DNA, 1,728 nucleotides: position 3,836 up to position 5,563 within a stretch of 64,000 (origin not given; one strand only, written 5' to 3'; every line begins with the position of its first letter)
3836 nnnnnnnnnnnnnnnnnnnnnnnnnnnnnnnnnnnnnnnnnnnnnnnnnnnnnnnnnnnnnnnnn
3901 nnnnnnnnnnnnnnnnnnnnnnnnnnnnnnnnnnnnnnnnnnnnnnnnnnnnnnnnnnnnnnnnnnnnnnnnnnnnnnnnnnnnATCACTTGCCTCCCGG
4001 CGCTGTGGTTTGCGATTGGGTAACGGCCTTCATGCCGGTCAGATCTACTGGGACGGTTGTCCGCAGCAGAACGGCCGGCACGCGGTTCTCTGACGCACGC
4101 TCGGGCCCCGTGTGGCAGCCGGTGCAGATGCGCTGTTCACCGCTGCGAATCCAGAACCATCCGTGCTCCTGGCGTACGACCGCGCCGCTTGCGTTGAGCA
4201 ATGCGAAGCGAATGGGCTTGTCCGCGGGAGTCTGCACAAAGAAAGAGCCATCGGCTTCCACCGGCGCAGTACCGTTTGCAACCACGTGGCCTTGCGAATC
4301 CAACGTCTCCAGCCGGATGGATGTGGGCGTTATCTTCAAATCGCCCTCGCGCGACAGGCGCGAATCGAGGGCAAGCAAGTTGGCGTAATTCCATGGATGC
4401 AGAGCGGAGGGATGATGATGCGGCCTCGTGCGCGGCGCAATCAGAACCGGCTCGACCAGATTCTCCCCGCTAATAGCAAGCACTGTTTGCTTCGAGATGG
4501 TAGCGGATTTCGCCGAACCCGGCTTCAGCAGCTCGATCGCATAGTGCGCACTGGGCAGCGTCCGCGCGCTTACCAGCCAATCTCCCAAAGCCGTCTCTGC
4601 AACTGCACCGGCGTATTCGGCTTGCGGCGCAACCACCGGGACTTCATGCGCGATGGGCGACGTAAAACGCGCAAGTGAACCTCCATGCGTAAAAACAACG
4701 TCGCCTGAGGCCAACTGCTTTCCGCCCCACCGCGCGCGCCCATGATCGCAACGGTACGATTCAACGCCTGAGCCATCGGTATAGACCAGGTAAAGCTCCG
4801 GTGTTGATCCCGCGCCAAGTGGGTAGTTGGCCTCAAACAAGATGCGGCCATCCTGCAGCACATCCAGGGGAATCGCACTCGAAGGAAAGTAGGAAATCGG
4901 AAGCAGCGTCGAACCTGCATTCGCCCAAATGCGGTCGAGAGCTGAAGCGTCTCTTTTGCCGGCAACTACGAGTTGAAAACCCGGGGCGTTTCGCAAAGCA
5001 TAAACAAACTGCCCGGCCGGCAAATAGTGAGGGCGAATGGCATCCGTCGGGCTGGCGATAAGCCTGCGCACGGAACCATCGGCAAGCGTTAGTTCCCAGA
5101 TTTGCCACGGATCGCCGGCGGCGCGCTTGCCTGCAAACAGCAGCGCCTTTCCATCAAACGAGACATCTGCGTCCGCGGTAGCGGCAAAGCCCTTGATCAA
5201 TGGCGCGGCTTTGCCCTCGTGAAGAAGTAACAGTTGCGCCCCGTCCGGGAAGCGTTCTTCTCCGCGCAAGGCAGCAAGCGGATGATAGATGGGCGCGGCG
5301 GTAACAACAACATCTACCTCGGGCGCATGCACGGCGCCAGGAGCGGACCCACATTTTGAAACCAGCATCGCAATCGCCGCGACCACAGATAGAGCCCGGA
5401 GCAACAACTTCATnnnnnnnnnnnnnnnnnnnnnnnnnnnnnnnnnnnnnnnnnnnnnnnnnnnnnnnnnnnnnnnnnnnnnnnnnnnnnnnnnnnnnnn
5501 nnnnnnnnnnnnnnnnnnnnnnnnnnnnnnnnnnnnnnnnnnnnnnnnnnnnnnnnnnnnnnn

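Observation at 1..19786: Large uncharacterised heme/propeller operon with its own TonB-dependent receptor: candidate new periplasmic pathway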

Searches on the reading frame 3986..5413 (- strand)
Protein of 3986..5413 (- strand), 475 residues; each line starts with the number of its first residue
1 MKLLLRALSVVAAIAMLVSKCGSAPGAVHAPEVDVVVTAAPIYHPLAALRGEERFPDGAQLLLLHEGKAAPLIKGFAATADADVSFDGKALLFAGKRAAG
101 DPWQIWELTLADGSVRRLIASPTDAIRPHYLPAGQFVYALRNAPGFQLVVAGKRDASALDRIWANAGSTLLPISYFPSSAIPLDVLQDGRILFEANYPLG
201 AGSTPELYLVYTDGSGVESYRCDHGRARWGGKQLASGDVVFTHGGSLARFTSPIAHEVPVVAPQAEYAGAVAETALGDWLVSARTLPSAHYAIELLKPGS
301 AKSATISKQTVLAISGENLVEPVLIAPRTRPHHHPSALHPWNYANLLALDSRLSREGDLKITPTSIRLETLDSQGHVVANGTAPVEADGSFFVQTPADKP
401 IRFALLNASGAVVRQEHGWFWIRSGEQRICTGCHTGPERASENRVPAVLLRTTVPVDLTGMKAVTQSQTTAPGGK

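Call 4: search_protein_families(library=pfam, proteins=[window:3986-5413:-], max_evalue=0.01)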
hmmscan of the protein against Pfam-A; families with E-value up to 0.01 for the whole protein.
window:3986-5413:- (475 aa): 1 family
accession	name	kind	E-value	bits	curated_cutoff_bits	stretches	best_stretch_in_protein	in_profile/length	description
PF18582.6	HZS_alpha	-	1.2e-14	55.1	26.6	1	381-434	44-97/98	Hydrazine synthase alpha subunit middle domain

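Call 5: search_protein_families(library=ncbifam, proteins=[window:3986-5413:-], max_evalue=0.01)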
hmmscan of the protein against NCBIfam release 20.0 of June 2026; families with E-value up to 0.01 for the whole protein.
window:3986-5413:- (475 aa): 1 family
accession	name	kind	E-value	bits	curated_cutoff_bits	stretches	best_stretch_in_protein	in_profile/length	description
NF052339.1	hydrazine_alpha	equivalog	5.3e-14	51.1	800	2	381-438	531-588/804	hydrazine synthase subunit alpha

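Call 15: search_solved_structures(query=window:3986-5413:-, max_evalue=1, show_alignments=2)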
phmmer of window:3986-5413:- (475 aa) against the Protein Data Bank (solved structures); distinct sequences matched with E-value up to 1: 1.
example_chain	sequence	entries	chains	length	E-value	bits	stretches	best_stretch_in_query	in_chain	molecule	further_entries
5c2v_A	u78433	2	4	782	6.6e-09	38.1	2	382-440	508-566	HYDRAZINE SYNTHASE ALPHA SUBUNIT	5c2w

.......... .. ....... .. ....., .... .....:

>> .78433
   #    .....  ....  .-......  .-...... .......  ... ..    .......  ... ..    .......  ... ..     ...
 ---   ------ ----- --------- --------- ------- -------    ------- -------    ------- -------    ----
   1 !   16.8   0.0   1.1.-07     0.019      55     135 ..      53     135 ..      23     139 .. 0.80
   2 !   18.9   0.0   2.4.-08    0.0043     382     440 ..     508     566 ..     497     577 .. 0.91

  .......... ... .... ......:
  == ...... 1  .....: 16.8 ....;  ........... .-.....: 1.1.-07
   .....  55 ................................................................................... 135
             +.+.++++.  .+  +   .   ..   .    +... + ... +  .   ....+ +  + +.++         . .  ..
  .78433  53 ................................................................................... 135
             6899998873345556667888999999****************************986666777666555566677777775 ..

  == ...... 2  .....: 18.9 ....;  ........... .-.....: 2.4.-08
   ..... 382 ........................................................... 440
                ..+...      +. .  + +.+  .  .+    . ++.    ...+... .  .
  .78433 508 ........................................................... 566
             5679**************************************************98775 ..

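Call 19: find_homologous_proteins(query=window:3986-5413:-, max_evalue=0.00001)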
Query window:3986-5413:- (475 aa): 3176 proteins with E <= 0.00001 among 8000 candidates; the best 120 are listed.
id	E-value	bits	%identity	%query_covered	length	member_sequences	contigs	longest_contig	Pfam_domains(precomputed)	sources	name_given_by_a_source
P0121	0.0e+0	1065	100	100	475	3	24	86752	PF18582.7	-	-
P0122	3.2e-259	878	83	100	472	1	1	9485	PF18582.7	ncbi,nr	ncbi:MAG: hypothetical protein P4L40_14845 [Terracidiphilus sp.]|nr:hypothetical protein [Terracidip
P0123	2.1e-257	872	80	100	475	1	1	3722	PF18582.7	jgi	jgi:hypothetical protein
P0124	4.7e-255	865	79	100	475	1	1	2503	PF18582.7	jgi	jgi:hypothetical protein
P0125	1.5e-249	846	79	100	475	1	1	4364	PF18582.7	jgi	jgi:hypothetical protein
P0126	2.4e-249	846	78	100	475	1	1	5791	PF18582.7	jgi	jgi:hypothetical protein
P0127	1.6e-248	843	78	100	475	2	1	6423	PF18582.7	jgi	jgi:hypothetical protein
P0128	1.6e-247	840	77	100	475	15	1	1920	PF18582.7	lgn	-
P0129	1.3e-246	837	77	100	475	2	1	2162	PF18582.7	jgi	jgi:hypothetical protein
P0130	1.6e-245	833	77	100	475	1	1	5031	PF18582.7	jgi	jgi:hypothetical protein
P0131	3.3e-245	832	77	100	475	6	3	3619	PF18582.7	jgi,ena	-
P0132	1.9e-244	830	77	100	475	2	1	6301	PF18582.7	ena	-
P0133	2.2e-241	820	75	100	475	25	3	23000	PF18582.7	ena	-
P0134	3.0e-241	819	77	98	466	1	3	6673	PF18582.7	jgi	jgi:hypothetical protein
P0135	5.0e-241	818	76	100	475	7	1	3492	PF18582.7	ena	-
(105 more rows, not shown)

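Call 26: search_solved_structures(query=A1, max_evalue=1, show_alignments=2)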
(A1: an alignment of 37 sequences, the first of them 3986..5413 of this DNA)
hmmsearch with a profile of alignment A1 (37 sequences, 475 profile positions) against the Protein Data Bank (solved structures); distinct sequences matched with E-value up to 1: 1.
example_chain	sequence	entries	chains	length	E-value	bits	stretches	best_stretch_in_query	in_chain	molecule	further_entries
5c2v_A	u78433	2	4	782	1.9e-14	56.3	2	381-440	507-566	HYDRAZINE SYNTHASE ALPHA SUBUNIT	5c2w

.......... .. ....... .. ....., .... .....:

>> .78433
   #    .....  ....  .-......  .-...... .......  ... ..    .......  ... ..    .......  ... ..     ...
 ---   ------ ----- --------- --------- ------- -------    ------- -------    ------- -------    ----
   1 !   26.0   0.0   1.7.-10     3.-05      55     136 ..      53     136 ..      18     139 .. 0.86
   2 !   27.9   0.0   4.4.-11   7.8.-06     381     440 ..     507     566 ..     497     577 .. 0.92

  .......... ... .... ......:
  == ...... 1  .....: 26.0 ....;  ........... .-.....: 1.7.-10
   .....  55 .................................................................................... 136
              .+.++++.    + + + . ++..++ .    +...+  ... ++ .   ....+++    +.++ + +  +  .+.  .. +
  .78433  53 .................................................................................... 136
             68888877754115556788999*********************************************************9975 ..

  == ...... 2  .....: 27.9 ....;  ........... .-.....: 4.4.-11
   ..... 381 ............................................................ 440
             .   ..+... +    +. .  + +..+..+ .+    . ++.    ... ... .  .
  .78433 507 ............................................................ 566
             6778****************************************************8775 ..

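Call 52: search_protein_representatives(protein=window:3986-5413:-)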
Query: 475 residues. Proteins with E-value up to 0.001 (for the whole library): 2365; up to 1e-10: 1010; up to 1e-30: 188. The best 150 are listed.
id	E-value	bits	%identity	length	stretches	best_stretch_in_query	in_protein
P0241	6.5e-203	691.0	68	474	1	4-474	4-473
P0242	2.2e-136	471.6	63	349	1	116-474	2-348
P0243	1.1e-133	462.8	53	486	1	8-473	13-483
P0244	6.0e-130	450.4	49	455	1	6-468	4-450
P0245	7.4e-102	357.8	59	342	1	91-395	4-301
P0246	6.9e-101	354.6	57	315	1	62-393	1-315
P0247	3.3e-99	349.1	61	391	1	20-302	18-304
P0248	7.8e-97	341.2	47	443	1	22-459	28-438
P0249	6.8e-93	328.3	41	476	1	7-458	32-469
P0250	1.5e-90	320.5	52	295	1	171-460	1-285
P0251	9.4e-90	317.9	58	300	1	8-264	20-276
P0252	7.6e-89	314.9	41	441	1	6-461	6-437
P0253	4.8e-88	312.3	70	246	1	178-381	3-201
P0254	4.9e-88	312.2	42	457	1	15-459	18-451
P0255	7.0e-88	311.7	49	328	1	126-462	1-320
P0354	4.2e-38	147.6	31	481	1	76-461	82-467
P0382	9.6e-35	136.5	30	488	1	75-456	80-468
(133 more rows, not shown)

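Call 54: find_homologous_proteins(query=P0382, max_evalue=1e-10)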
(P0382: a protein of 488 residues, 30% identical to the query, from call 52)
Query P0382 (488 aa): 702 proteins with E <= 1e-10 among 7308 candidates; the best 120 are listed.
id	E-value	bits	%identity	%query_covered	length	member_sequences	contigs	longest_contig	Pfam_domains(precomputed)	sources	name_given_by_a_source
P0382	0.0e+0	1131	100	100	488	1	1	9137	PF26549.1,PF18582.7,PF07676.19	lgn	-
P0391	3.4e-209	713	65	97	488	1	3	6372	PF26549.1,PF18582.7,PF07676.19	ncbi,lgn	ncbi:MAG: hypothetical protein ACE5IR_19555 [bacterium]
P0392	1.1e-188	646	59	100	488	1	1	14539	PF26549.1,PF18582.7,PF07676.19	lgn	-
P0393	3.6e-187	641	59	99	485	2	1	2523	PF26549.1,PF18582.7,PF07676.19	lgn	-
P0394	1.5e-183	629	59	100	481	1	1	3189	PF26549.1,PF18582.7,PF07676.19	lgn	-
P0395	3.7e-183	628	58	99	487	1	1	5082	PF26549.1,PF18582.7,PF07676.19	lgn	-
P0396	4.0e-166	571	53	97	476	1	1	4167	PF26549.1,PF18582.7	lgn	-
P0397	2.4e-165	569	53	99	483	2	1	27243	PF26549.1,PF18582.7,PF07676.19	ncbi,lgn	ncbi:MAG: hypothetical protein ACE5IW_02725 [bacterium]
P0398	6.2e-162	558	52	97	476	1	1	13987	PF26549.1,PF18582.7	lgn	-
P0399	5.7e-158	545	52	95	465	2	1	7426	PF26549.1,PF18582.7,PF07676.19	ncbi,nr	ncbi:MAG: hypothetical protein GXO92_04450 [FCB group bacterium]|nr:hypothetical protein [FCB group 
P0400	2.1e-153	529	51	95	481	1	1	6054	PF26549.1,PF18582.7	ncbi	ncbi:hypothetical protein ES705_21189 [subsurface metagenome]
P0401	5.5e-152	525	50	94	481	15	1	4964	PF26549.1,PF18582.7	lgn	-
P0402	2.8e-150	519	51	95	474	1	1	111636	PF26549.1,PF18582.7,PF07676.19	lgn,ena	-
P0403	9.9e-150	517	50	98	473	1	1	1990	PF26549.1,PF18582.7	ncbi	-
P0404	2.0e-148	513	49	95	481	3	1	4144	PF26549.1,PF18582.7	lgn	-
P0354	4.2e-133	462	46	96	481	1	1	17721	PF26549.1,PF18582.7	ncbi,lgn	ncbi:MAG: hypothetical protein ACE5HQ_10725 [Gemmatimonadota bacterium]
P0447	7.7e-123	429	43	96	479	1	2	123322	PF26549.1,PF18582.7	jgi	jgi:hypothetical protein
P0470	2.8e-120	420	44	92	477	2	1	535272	PF26549.1,PF18582.7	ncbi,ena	-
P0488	6.1e-119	416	43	91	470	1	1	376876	PF26549.1,PF18582.7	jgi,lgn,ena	-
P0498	4.3e-118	413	42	95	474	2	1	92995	PF26549.1,PF18582.7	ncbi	-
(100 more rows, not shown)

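Call 55: find_encoding_contigs(protein=P0470, flank=10000, max_places=1)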
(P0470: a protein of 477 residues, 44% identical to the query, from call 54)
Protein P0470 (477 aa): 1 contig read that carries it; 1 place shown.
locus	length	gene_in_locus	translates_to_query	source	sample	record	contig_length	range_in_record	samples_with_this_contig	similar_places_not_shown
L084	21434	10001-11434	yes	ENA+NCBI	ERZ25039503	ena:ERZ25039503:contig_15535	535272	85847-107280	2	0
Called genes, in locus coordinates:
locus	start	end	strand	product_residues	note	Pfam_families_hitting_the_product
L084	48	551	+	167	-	PF21365:Glyco_hydro_31_3rd, PF17137:DUF5110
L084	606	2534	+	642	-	PF22848:ASD1_dom, PF06964:Alpha-L-AF_C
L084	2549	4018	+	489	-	PF00370:FGGY_N, PF02782:FGGY_C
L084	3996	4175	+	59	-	-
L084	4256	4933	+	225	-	PF00072:Response_reg, PF00486:Trans_reg_C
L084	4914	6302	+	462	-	PF00672:HAMP, PF00512:HisKA, PF02518:HATPase_c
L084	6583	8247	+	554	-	PF01839:FG-GAP (faint), PF13517:FG-GAP_3, PF07593:UnbV_ASPIC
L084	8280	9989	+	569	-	PF01839:FG-GAP (faint), PF13517:FG-GAP_3, PF07593:UnbV_ASPIC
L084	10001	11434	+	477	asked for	PF26549:Tricorn_N (faint), PF18582:HZS_alpha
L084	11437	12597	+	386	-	PF02239:Cytochrom_D1 (faint), PF21783:YNCE, PF22494:choice_anch_I (faint), PF07676:PD40 (faint), PF25168:Beta-prop_WDR36-Utp21_2nd (faint), PF25174:Beta-prop_THOC3, PF10282:Lactonase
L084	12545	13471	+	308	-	PF00034:Cytochrom_C (faint), PF03150:CCP_MauG (faint)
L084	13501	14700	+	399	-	-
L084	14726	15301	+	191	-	PF01042:Ribonuc_L-PSP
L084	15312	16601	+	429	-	PF13433:Peripla_BP_5 (faint), PF13458:Peripla_BP_6, PF01094:ANF_receptor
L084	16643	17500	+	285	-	PF00793:DAHP_synth_1, PF03102:NeuB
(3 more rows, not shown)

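Call 56: find_encoding_contigs(protein=P0402, flank=10000, max_places=1)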
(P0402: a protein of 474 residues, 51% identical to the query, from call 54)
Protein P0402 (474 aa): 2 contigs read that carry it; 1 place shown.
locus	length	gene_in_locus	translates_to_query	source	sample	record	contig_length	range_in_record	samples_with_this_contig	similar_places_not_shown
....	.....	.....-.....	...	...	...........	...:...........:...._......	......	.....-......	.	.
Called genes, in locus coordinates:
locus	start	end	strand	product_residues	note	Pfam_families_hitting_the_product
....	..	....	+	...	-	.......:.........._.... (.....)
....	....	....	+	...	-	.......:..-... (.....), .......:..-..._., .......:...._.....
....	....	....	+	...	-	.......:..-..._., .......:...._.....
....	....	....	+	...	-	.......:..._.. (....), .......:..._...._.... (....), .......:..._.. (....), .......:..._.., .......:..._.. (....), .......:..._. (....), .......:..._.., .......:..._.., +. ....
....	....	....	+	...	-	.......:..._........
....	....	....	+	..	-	-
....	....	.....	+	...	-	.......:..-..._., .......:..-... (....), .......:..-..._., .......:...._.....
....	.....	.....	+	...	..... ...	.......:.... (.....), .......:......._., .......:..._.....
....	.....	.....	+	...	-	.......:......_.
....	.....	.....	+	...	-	?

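Call 57: find_encoding_contigs(protein=P0354, flank=10000, max_places=1)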
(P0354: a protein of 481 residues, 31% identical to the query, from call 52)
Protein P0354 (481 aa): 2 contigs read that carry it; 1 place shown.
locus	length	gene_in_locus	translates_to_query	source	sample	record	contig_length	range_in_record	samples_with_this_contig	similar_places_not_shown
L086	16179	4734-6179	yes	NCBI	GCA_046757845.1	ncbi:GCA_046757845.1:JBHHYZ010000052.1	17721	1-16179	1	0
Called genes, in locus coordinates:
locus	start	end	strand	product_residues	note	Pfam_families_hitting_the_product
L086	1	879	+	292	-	PF01078:Mg_chelatase, PF13335:Mg_chelatase_C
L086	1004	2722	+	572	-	PF01839:FG-GAP (faint), PF13517:FG-GAP_3, PF07593:UnbV_ASPIC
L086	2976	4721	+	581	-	PF01839:FG-GAP (faint), PF13517:FG-GAP_3, PF07593:UnbV_ASPIC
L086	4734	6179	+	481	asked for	PF26549:Tricorn_N, PF18582:HZS_alpha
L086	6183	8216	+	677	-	PF03150:CCP_MauG (faint), PF22494:choice_anch_I (faint), PF02239:Cytochrom_D1 (faint), PF10282:Lactonase (faint), PF25174:Beta-prop_THOC3 (faint), PF21783:YNCE (weak)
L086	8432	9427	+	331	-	PF07494:Reg_prop (faint)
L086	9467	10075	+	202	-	PF01042:Ribonuc_L-PSP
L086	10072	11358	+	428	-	PF13458:Peripla_BP_6, PF01094:ANF_receptor, PF13433:Peripla_BP_5 (weak)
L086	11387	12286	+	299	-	PF00793:DAHP_synth_1, PF03102:NeuB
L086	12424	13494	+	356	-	PF13458:Peripla_BP_6, PF01094:ANF_receptor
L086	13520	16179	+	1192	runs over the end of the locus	PF13424:TPR_12 (faint), PF07719:TPR_2 (faint), PF13181:TPR_8 (faint), PF13414:TPR_11 (faint), PF14559:TPR_19, PF01839:FG-GAP (weak), PF13517:FG-GAP_3, PF07593:UnbV_ASPIC, +4 more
